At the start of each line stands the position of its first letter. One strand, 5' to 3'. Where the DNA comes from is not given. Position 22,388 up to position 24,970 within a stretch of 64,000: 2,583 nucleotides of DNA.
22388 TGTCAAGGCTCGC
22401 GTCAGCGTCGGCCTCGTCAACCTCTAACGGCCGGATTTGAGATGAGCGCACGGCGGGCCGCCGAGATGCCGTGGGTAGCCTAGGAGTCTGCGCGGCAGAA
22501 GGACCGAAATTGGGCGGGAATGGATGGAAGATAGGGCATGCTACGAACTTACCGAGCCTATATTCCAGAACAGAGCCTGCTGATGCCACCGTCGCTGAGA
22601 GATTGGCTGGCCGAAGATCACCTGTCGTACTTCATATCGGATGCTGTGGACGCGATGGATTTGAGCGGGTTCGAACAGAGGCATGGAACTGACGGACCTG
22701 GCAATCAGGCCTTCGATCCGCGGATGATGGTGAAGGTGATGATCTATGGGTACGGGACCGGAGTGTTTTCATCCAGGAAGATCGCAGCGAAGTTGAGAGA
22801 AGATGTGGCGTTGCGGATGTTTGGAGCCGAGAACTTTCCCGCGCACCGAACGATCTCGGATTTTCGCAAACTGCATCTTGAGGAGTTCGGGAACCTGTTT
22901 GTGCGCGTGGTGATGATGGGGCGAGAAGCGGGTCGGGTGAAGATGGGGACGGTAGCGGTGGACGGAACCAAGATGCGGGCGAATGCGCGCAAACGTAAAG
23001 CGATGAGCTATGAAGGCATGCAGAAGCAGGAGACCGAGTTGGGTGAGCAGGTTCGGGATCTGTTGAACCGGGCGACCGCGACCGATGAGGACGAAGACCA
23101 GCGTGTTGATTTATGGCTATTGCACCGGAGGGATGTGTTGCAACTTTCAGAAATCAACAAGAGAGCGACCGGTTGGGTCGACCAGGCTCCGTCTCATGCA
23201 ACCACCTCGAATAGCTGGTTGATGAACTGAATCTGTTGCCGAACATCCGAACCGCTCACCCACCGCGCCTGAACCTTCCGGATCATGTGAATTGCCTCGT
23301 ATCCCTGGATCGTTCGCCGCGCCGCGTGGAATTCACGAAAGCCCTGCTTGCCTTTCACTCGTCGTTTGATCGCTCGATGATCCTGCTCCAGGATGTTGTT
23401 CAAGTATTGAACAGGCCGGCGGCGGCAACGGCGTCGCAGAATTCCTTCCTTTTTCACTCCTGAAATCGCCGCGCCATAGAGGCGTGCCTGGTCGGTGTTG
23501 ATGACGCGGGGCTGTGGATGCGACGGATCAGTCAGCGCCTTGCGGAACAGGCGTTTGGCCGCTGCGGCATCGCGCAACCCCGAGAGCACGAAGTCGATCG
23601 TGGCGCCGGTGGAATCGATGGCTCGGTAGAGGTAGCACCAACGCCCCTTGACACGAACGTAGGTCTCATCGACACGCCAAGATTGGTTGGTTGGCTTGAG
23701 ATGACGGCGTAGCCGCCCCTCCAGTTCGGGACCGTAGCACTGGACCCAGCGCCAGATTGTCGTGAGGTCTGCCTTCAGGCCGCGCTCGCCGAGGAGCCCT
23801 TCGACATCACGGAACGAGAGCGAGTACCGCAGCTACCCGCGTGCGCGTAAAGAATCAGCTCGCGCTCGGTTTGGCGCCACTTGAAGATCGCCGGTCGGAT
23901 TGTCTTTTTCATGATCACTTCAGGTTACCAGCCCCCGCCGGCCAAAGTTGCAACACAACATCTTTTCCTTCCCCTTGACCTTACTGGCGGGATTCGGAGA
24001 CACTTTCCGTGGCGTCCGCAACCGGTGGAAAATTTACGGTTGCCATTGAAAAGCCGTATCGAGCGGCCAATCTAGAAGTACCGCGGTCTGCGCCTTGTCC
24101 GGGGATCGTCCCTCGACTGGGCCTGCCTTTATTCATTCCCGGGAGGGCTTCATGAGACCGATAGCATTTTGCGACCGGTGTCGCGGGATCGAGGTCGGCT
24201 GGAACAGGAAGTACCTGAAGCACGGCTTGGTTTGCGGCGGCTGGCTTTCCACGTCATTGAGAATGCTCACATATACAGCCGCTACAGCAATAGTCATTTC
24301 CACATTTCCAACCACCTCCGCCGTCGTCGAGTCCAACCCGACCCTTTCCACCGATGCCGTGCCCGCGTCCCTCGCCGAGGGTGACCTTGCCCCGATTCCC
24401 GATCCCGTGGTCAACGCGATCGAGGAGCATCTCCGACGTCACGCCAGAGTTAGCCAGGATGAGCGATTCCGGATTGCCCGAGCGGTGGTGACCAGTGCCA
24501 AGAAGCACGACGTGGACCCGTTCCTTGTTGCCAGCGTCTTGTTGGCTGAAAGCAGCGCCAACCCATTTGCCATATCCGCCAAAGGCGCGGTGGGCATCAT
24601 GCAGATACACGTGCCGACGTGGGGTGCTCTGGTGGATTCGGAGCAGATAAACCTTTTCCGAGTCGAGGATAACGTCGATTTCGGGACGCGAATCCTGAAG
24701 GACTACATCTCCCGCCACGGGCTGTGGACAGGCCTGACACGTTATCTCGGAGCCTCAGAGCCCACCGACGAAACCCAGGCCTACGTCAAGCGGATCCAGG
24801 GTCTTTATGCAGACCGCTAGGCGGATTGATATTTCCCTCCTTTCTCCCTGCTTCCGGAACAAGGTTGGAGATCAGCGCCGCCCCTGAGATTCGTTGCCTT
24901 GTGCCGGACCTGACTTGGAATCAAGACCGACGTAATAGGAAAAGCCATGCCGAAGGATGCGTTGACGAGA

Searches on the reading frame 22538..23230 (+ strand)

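Call 6: search_protein_families(library=padloc, proteins=[window:22538-23230:+], max_evalue=0.01)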
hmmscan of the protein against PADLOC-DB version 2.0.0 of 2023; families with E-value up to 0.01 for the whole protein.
window:22538-23230:+ (230 aa): 0 families

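Call 24: search_protein_families(library=pfam, proteins=[window:22538-23230:+], max_evalue=0.01)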
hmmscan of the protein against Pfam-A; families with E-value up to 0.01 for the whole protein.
window:22538-23230:+ (230 aa): 1 family
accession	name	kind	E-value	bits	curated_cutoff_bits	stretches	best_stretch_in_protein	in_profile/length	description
PF05598.16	DUF772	-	4.1e-14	52.8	23.1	1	55-123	1-73/74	Transposase domain (DUF772)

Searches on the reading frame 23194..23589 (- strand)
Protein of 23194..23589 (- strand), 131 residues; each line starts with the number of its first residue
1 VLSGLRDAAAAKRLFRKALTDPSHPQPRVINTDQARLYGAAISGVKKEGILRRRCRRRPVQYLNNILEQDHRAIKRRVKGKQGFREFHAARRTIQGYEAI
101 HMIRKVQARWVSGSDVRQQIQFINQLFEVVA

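Call 24: search_protein_families(library=pfam, proteins=[window:23194-23589:-], max_evalue=0.01)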
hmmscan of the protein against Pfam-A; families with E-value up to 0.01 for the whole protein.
window:23194-23589:- (131 aa): 1 family
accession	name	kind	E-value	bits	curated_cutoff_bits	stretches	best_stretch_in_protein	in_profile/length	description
PF13610.12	DDE_Tnp_IS240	-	5.4e-26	91.8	27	1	3-106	36-138/139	DDE domain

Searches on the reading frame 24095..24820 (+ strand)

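Call 6: search_protein_families(library=padloc, proteins=[window:24095-24820:+], max_evalue=0.01)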
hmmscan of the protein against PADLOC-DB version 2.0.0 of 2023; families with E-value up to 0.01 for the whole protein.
window:24095-24820:+ (241 aa): 0 families

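Call 24: search_protein_families(library=pfam, proteins=[window:24095-24820:+], max_evalue=0.01)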
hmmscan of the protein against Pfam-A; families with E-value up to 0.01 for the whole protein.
window:24095-24820:+ (241 aa): 1 family
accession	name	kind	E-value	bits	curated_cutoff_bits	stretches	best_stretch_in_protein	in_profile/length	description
PF01464.25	SLT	-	7.7e-14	51.7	21.3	1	134-211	6-88/117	Transglycosylase SLT domain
